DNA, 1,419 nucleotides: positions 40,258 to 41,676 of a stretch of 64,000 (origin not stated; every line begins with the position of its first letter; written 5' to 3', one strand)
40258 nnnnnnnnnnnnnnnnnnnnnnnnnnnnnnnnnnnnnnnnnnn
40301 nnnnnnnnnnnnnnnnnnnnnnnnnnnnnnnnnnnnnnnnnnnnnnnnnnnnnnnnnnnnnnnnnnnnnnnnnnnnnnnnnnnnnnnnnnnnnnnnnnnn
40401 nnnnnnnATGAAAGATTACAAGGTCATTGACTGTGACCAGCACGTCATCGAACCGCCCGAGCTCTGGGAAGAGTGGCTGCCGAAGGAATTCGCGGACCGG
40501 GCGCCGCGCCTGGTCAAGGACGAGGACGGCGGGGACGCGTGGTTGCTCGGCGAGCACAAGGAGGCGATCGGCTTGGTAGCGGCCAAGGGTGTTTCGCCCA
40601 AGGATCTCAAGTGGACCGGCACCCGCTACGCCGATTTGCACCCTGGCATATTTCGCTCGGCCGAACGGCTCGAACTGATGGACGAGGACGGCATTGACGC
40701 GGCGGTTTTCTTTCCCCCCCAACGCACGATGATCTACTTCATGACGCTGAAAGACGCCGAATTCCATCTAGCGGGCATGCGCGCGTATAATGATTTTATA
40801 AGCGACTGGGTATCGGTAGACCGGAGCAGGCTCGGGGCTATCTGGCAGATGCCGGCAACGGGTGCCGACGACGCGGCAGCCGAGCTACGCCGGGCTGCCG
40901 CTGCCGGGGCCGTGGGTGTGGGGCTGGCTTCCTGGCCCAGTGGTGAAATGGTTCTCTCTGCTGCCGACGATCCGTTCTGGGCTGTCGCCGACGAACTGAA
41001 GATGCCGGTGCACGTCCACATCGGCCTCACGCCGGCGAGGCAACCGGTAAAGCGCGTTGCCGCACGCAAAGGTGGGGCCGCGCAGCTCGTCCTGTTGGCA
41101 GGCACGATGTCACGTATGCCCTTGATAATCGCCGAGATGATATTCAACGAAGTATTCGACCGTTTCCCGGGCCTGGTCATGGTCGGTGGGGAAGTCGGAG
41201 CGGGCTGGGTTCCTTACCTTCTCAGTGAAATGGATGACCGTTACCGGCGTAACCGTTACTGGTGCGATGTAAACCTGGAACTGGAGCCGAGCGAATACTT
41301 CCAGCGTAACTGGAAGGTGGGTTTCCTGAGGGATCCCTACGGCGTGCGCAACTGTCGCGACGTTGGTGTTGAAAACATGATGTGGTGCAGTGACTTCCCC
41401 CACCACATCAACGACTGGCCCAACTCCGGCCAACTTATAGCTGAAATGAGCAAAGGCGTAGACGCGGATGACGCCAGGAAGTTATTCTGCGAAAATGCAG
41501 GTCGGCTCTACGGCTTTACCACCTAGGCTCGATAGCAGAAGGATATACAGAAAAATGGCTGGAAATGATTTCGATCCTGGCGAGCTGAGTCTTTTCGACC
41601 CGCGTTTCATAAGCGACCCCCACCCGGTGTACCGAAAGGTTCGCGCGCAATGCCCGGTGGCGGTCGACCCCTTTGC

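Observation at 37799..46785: Candidate undescribed oxidative/dehalogenating catabolic island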

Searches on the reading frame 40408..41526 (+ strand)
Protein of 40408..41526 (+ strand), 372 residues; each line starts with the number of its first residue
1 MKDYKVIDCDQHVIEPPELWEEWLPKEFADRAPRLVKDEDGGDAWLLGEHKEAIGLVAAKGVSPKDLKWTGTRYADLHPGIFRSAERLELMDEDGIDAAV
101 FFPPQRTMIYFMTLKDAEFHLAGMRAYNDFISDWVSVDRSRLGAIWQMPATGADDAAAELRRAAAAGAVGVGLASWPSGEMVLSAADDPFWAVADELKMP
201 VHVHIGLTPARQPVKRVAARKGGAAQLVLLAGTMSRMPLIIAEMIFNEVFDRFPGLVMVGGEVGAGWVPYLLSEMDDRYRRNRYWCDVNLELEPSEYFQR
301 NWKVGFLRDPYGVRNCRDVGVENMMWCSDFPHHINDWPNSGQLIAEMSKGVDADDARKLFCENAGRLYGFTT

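Call 6: search_protein_families(library=pfam, proteins=[window:40408-41526:+], max_evalue=0.001)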
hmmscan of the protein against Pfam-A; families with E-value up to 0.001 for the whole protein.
window:40408-41526:+ (372 aa): 1 family
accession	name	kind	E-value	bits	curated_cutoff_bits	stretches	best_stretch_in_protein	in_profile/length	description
PF04909.20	Amidohydro_2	-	1.4e-27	97.6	26.4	1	7-370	1-289/289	Amidohydrolase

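Call 7: search_protein_families(library=ncbifam, proteins=[window:40408-41526:+], max_evalue=0.001)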
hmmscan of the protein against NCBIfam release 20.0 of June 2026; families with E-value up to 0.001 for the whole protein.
window:40408-41526:+ (372 aa): 0 families

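Call 9: find_encoding_contigs(protein=window:40408-41526:+, flank=10000, max_places=10)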
Protein window:40408-41526:+ (372 aa): 18 contigs read that carry it; 9 places shown.
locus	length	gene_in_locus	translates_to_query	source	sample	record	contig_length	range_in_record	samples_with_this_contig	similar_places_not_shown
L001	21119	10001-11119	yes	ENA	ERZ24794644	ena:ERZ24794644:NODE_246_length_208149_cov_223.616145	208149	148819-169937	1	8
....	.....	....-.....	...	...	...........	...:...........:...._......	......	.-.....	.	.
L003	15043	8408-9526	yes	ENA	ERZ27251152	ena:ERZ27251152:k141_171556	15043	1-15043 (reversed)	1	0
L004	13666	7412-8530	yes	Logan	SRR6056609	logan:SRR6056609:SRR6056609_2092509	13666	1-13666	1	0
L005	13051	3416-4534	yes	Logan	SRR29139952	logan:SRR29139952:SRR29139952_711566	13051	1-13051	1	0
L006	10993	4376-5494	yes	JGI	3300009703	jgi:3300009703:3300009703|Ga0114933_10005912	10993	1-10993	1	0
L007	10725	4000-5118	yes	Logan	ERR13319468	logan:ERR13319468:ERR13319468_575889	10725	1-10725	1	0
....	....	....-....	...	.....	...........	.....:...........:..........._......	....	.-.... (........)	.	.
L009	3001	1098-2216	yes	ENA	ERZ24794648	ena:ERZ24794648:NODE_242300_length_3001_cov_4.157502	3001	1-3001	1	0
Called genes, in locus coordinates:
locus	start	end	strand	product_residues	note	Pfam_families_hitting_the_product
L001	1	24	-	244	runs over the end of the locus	PF05019:Coq4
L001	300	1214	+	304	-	PF01527:HTH_Tnp_1, PF08450:SGL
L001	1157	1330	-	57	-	-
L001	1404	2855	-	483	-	PF05221:AdoHcyase, PF00670:AdoHcyase_NAD, PF02826:2-Hacid_dh_C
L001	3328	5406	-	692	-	PF05378:Hydant_A_N, PF01968:Hydantoinase_A, PF19278:Hydant_A_C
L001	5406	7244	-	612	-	PF02538:Hydantoinase_B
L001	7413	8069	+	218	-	PF00440:TetR_N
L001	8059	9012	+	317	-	PF00355:Rieske, PF19298:KshA_C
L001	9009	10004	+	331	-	PF00355:Rieske, PF19298:KshA_C, PF19112:VanA_C (faint)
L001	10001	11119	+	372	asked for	PF04909:Amidohydro_2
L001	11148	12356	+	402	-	PF00067:p450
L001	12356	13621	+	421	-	PF13370:Fer4_13 (weak), PF13459:Fer4_15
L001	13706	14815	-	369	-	PF01636:APH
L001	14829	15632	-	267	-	PF05721:PhyH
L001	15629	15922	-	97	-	PF00837:T4_deiodinase (weak)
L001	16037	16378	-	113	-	-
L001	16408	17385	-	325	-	PF04055:Radical_SAM, PF06968:BATS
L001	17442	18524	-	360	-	PF00149:Metallophos, PF12850:Metallophos_2 (faint)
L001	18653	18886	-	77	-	-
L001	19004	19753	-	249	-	PF01996:F420_ligase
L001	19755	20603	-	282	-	PF01933:CofD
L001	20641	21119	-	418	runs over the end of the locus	PF04055:Radical_SAM, PF19288:CofH_C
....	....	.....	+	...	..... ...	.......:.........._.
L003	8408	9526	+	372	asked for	PF04909:Amidohydro_2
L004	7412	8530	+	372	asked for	PF04909:Amidohydro_2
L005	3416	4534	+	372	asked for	PF04909:Amidohydro_2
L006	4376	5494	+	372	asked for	PF04909:Amidohydro_2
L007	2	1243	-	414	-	?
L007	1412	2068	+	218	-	PF00440:TetR_N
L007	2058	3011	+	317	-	PF00355:Rieske, PF19298:KshA_C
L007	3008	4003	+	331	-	PF00355:Rieske, PF19298:KshA_C, PF19112:VanA_C (faint)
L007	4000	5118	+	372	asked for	PF04909:Amidohydro_2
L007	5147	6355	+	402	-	PF00067:p450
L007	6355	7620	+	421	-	PF13370:Fer4_13 (weak), PF13459:Fer4_15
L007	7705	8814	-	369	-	PF01636:APH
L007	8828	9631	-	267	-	PF05721:PhyH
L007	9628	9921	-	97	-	PF00837:T4_deiodinase (weak)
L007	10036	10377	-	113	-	-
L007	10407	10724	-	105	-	?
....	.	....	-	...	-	?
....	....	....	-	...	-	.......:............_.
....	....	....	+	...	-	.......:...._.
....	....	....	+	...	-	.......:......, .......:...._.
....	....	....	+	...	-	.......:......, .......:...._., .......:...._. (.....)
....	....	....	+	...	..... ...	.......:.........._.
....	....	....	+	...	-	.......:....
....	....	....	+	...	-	?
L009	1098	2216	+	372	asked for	PF04909:Amidohydro_2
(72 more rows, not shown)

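Call 23: find_related_loci(query=window:40408-41523:+, collection=genome_contigs, flank=10000)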
Query window:40408-41523:+ (372 aa) in genome_contigs; peptide patterns used: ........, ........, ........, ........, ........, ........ (x = any residue, [..] = any of these).
65 stretches matched a pattern; 38 encode a relative of the query (tblastn E <= 1e-3); 38 distinct loci.
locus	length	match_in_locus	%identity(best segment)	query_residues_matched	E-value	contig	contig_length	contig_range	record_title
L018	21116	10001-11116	92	1-372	0e+0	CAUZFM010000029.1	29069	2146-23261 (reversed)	MAG: uncultured Candidatus Binatia bacterium isolate CB21_323.63 genome assembly, contig: Ga0302123_10000557, whole geno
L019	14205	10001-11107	70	3-370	0e+0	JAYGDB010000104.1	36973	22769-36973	MAG: Myxococcota bacterium isolate OC6_3000m_MAG_334 OC6_3000m_contig_1754204, whole genome shotgun sequence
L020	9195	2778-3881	70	3-370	0e+0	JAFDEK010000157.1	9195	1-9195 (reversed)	MAG: Deltaproteobacteria bacterium isolate Meg19_46_Bin_145 Meg19_46_Bin_145_scaffold_14273, whole genome shotgun sequen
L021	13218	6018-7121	68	3-370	0e+0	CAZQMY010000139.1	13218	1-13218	MAG TPA_asm: uncultured Spirochaetaceae bacterium isolate SRP128890_co1_63 genome assembly, contig: NODE_7088_length_132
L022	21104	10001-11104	68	3-370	0e+0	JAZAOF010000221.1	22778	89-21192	MAG: Myxococcota bacterium isolate XB_MAG98 DB_MAG98_0221, whole genome shotgun sequence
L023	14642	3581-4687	69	3-370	5e-179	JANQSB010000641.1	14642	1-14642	MAG: Myxococcota bacterium isolate IP29b_bin.86 k99_1961220, whole genome shotgun sequence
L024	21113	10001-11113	68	2-371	2e-177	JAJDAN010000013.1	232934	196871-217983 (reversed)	MAG: Deltaproteobacteria bacterium isolate OFTM107 OFTM107_12, whole genome shotgun sequence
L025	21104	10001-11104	67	3-370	2e-176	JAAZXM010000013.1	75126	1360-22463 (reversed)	MAG: Myxococcales bacterium isolate bin12s NODE_13_length_75126_cov_5.320816, whole genome shotgun sequence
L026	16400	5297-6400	67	3-370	5e-176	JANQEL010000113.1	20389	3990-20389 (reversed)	MAG: Myxococcota bacterium isolate PL23a_bin.25 k99_4546058, whole genome shotgun sequence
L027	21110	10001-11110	71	1-370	1e-175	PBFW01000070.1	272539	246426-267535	MAG: Deltaproteobacteria bacterium isolate SP3084 MHASMcontig_611259, whole genome shotgun sequence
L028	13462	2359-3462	67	3-370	2e-175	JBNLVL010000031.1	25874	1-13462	MAG: Myxococcota bacterium isolate JB083 k141_308352, whole genome shotgun sequence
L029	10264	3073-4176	66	3-370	9e-175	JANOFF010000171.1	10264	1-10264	MAG: bacterium isolate SOY_65_concoct_162_sub SOY_65_k141_259309, whole genome shotgun sequence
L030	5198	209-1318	65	1-370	4e-176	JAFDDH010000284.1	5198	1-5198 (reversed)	MAG: Deltaproteobacteria bacterium isolate Meg19_02_Bin_79 Meg19_02_Bin_79_scaffold_37067, whole genome shotgun sequence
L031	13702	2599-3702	66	3-370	1e-172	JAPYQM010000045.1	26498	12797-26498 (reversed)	MAG: Myxococcota bacterium isolate PW2.metabat2.22_sub PW2_2216_length_26498_cov_15.796430, whole genome shotgun sequenc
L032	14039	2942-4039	66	3-370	6e-172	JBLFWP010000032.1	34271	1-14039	MAG: Halioglobus sp. isolate 3300053785_137 Ga0535658_0002056, whole genome shotgun sequence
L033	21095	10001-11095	66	4-370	2e-169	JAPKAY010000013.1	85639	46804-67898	MAG: Halioglobus sp. isolate ANT-24 NODE_77_length_85639_cov_6.227788, whole genome shotgun sequence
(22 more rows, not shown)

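Call 29: search_protein_families(library=pfam, proteins=[L025:3396-4241:+, L025:4238-5719:+, L025:5722-7377:-, L025:7417-8721:-, L025:8917-9912:+, L025:15088-16626:+, L025:16743-17930:+, L025:17975-18394:+, L025:18397-19557:+, L025:19567-20649:+], max_evalue=0.0001)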
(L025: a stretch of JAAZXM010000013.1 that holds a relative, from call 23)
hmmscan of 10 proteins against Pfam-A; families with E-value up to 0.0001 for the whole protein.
L025:3396-4241:+ (281 aa): 2 families
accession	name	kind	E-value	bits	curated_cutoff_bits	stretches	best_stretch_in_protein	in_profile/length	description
PF00378.25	ECH_1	-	2.1e-51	175.1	27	1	22-280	4-250/251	Enoyl-CoA hydratase/isomerase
PF16113.10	ECH_2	-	4.7e-23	82.7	27.2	1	26-210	3-178/335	Enoyl-CoA hydratase/isomerase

L025:4238-5719:+ (493 aa): 1 family
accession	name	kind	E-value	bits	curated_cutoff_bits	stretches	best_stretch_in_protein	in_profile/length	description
PF18313.7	TLP1_add_C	-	3.8e-06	27.2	26.1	1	407-485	2-82/83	Thiolase-like protein type 1 additional C-terminal domain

L025:5722-7377:- (551 aa): 2 families
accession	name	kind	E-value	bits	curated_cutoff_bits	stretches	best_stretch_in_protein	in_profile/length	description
PF00501.34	AMP-binding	-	8.2e-56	189.9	29.9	1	32-392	7-374/384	AMP-binding enzyme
PF13193.12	AMP-binding_C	-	1.4e-17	64.8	24.5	1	458-533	1-76/76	AMP-binding enzyme C-terminal domain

L025:7417-8721:- (434 aa): 1 family
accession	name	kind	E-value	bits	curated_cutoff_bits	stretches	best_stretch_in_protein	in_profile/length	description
PF04909.20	Amidohydro_2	-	1.4e-28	101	26.4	1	71-374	11-289/289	Amidohydrolase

L025:8917-9912:+ (331 aa): 3 families
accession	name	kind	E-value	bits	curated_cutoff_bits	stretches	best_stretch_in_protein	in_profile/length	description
PF19298.5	KshA_C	-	8e-37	127.8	23.3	1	140-330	2-206/207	3-Ketosteroid 9alpha-hydroxylase C-terminal domain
PF00355.32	Rieske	-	1.4e-17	63.8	20.3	1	36-119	2-84/88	Rieske [2Fe-2S] domain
PF19112.6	VanA_C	-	4.2e-07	30.7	23.5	0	245-329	100-189/193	Vanillate O-demethylase oxygenase C-terminal domain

L025:15088-16626:+ (512 aa): 5 families
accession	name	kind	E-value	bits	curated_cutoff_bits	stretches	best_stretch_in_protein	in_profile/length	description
PF13460.12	NAD_binding_10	-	5.1e-09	36.7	27.2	1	43-207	1-138/184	NAD(P)H-binding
PF01073.25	3Beta_HSD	-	2.4e-07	30.5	22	1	41-203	2-160/280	3-beta hydroxysteroid dehydrogenase/isomerase family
PF05368.20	NmrA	-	1.8e-05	24.9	27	1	37-143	3-105/298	NmrA-like family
PF02719.21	Polysacc_synt_2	-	1.8e-05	24.6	20.2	1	39-143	1-114/293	Polysaccharide biosynthesis protein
PF07993.18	NAD_binding_4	-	9.1e-05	22.2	20.1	0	41-204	1-192/258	Male sterility protein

L025:16743-17930:+ (395 aa): 1 family
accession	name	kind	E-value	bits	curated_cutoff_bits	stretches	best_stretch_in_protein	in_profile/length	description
PF22691.2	Thiolase_C_1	-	6.6e-48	162.5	28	1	260-386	8-136/144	Thiolase C-terminal domain-like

L025:17975-18394:+ (139 aa): 2 families
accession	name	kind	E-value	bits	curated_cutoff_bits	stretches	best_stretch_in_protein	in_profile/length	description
PF01796.24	OB_ChsH2_C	-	3.4e-11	43.4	27.1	1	59-120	4-64/65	ChsH2, C-terminal OB-fold domain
PF12172.15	zf-ChsH2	-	4.2e-07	30.1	23.2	1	22-54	4-36/37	ChsH2, rubredoxin-like zinc ribbon domain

L025:18397-19557:+ (386 aa): 3 families
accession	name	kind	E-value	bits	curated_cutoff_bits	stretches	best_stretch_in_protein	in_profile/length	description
PF00441.29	Acyl-CoA_dh_1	-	4.1e-28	98.8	22.4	1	229-380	1-148/150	Acyl-CoA dehydrogenase, C-terminal domain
PF02771.21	Acyl-CoA_dh_N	-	1.8e-21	77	22.9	1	7-120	2-113/113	Acyl-CoA dehydrogenase, N-terminal domain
PF02770.24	Acyl-CoA_dh_M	-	5.3e-20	71.8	33.3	1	124-211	1-88/97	Acyl-CoA dehydrogenase, middle domain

L025:19567-20649:+ (360 aa): 4 families
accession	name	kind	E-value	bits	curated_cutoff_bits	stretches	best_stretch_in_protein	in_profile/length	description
PF00441.29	Acyl-CoA_dh_1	-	3.9e-28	98.9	22.4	1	207-328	3-124/150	Acyl-CoA dehydrogenase, C-terminal domain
PF02771.21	Acyl-CoA_dh_N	-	1.5e-12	48.3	22.9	1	7-84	2-78/113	Acyl-CoA dehydrogenase, N-terminal domain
PF02770.24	Acyl-CoA_dh_M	-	2e-07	31.5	33.3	1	137-189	26-84/97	Acyl-CoA dehydrogenase, middle domain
PF08028.16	Acyl-CoA_dh_2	-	3.6e-07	31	22.7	1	222-324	3-115/134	Acyl-CoA dehydrogenase, C-terminal domain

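Call 30: search_protein_families(library=pfam, proteins=[L033:2376-3521:+, L033:3531-4502:+, L033:4406-5482:+, L033:5487-6320:+, L033:6330-7451:+, L033:7509-8819:+, L033:8819-9880:+, L033:11828-12610:-, L033:12775-15714:-, L033:1315-2229:-], max_evalue=0.0001)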
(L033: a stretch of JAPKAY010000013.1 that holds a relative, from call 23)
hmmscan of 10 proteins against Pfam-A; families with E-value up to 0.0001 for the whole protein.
L033:2376-3521:+ (381 aa): 3 families
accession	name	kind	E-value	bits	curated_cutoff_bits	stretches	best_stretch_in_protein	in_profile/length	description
PF02770.24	Acyl-CoA_dh_M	-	1.7e-20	73.4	33.3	1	128-222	1-97/97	Acyl-CoA dehydrogenase, middle domain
PF00441.29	Acyl-CoA_dh_1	-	1.5e-17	64.6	22.4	1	234-375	1-149/150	Acyl-CoA dehydrogenase, C-terminal domain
PF02771.21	Acyl-CoA_dh_N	-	3.7e-17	63.1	22.9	1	7-123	2-112/113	Acyl-CoA dehydrogenase, N-terminal domain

L033:3531-4502:+ (323 aa): 1 family
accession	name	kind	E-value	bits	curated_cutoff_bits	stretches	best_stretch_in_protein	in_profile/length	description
PF00441.29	Acyl-CoA_dh_1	-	1.9e-18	67.5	22.4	1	178-299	5-130/150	Acyl-CoA dehydrogenase, C-terminal domain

L033:4406-5482:+ (358 aa): 3 families
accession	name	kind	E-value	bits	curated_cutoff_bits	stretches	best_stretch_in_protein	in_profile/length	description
PF00441.29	Acyl-CoA_dh_1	-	8.4e-13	49.2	22.4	1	211-334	14-129/150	Acyl-CoA dehydrogenase, C-terminal domain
PF02771.21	Acyl-CoA_dh_N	-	4.7e-08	33.8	22.9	1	42-113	1-75/113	Acyl-CoA dehydrogenase, N-terminal domain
PF08028.16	Acyl-CoA_dh_2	-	2.7e-05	24.9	22.7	1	213-329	1-119/134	Acyl-CoA dehydrogenase, C-terminal domain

L033:5487-6320:+ (277 aa): 2 families
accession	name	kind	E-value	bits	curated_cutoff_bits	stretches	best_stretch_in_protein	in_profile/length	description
PF00378.25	ECH_1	-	5.3e-41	141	27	1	16-270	1-249/251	Enoyl-CoA hydratase/isomerase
PF16113.10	ECH_2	-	9.2e-24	85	27.2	1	22-195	2-173/335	Enoyl-CoA hydratase/isomerase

L033:6330-7451:+ (373 aa): 3 families
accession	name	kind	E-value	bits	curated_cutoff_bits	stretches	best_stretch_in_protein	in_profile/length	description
PF00441.29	Acyl-CoA_dh_1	-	4.9e-20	72.6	22.4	1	230-369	4-150/150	Acyl-CoA dehydrogenase, C-terminal domain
PF02770.24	Acyl-CoA_dh_M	-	1.5e-15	57.6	33.3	1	121-215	2-97/97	Acyl-CoA dehydrogenase, middle domain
PF02771.21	Acyl-CoA_dh_N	-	6.6e-14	52.7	22.9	1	7-115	2-112/113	Acyl-CoA dehydrogenase, N-terminal domain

L033:7509-8819:+ (436 aa): 4 families
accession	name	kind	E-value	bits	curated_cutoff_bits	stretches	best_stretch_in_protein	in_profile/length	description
PF00441.29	Acyl-CoA_dh_1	-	4.7e-33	114.9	22.4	1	250-398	4-150/150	Acyl-CoA dehydrogenase, C-terminal domain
PF02770.24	Acyl-CoA_dh_M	-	1.7e-19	70.2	33.3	1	136-212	1-77/97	Acyl-CoA dehydrogenase, middle domain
PF02771.21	Acyl-CoA_dh_N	-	3.9e-12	47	22.9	1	15-132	8-113/113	Acyl-CoA dehydrogenase, N-terminal domain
PF08028.16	Acyl-CoA_dh_2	-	2e-07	31.8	22.7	1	264-373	3-120/134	Acyl-CoA dehydrogenase, C-terminal domain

L033:8819-9880:+ (353 aa): 3 families
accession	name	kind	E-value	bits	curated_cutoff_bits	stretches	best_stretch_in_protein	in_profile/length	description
PF01636.29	APH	-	1.3e-38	133.5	23.2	1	39-263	3-220/239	Phosphotransferase enzyme family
PF02958.26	EcKL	-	1.4e-07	31.6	22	1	202-260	209-268/294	Ecdysteroid kinase-like family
PF07914.17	DUF1679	-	2.3e-05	23.9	24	1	209-255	268-316/414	Uncharacterized oxidoreductase dhs-27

L033:11828-12610:- (260 aa): 1 family
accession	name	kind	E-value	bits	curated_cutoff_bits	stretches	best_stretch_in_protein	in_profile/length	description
PF01790.23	LGT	-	2.7e-22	79.7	24.9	1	21-246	19-239/240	Prolipoprotein diacylglyceryl transferase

L033:12775-15714:- (979 aa): 2 families
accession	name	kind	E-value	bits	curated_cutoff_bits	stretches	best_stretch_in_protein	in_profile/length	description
PF02412.23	TSP_3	-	1.1e-15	57.4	25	1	923-962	1-36/36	Thrombospondin type 3 repeat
PF10282.15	Lactonase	-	2.4e-06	27.5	21.7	0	50-121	248-323/344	Lactonase, 7-bladed beta-propeller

L033:1315-2229:- (304 aa): 3 families
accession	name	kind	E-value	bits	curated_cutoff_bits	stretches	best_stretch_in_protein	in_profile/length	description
PF13561.12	adh_short_C2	-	1.5e-20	74.2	27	1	211-285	160-234/236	Enoyl-(Acyl carrier protein) reductase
PF00106.31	adh_short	-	4.5e-17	62.6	26.6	1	39-156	1-140/195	short chain dehydrogenase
PF01370.27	Epimerase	-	3.9e-06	26.9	20.9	1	41-137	1-102/240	NAD dependent epimerase/dehydratase family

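Call 32: search_solved_structures(query=window:40408-41523:+, max_evalue=0.001)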
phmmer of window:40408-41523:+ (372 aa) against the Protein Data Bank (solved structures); distinct sequences matched with E-value up to 0.001: 37.
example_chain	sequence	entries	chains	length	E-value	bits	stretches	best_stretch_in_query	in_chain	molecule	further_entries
6omp_A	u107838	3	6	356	3e-38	135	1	8-357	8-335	PtmU3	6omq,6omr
8uyr_A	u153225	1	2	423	4.6e-31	111.4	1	3-367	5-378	DitZ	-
4icm_A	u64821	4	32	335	5.4e-11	45.3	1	85-333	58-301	5-carboxyvanillate decarboxylase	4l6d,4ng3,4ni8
4ifk_B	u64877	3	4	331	8.8e-11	44.6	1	58-368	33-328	2-amino-3-carboxymuconate 6-semialdehyde decarboxylase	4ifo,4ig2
6mgt_A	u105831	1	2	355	1.5e-10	43.8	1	71-368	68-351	2-amino-3-carboxymuconate 6-semialdehyde decarboxylase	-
8yt2_A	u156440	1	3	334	1.7e-10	43.6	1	71-368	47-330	2-amino-3-carboxymuconate 6-semialdehyde decarboxylase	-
4era_A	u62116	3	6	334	1.9e-10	43.4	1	71-368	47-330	2-amino-3-carboxymuconate 6-semialdehyde decarboxylase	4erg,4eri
4epk_A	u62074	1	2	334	2.9e-10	42.9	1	71-368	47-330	2-amino-3-carboxymuconate 6-semialdehyde decarboxylase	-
2hbv_A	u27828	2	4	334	3.1e-10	42.8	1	71-368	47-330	2-amino-3-carboxymuconate 6-semialdehyde decarboxylase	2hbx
4dzi_A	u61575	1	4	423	3.7e-10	42.5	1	61-369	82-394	Putative TIM-barrel metal-dependent hydrolase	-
6mgs_A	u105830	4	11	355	3.8e-10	42.5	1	71-368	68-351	2-amino-3-carboxymuconate 6-semialdehyde decarboxylase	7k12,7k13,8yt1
4ifr_A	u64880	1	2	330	4.6e-10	42.2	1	71-368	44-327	2-amino-3-carboxymuconate 6-semialdehyde decarboxylase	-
4ifk_A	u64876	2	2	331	4.7e-10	42.2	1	71-368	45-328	2-amino-3-carboxymuconate 6-semialdehyde decarboxylase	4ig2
8sm7_A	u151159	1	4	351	1.2e-09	40.8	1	112-369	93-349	Amidohydrolase 2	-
8sm8_G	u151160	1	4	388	2.5e-09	39.8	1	124-370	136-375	Putative amidohydrolase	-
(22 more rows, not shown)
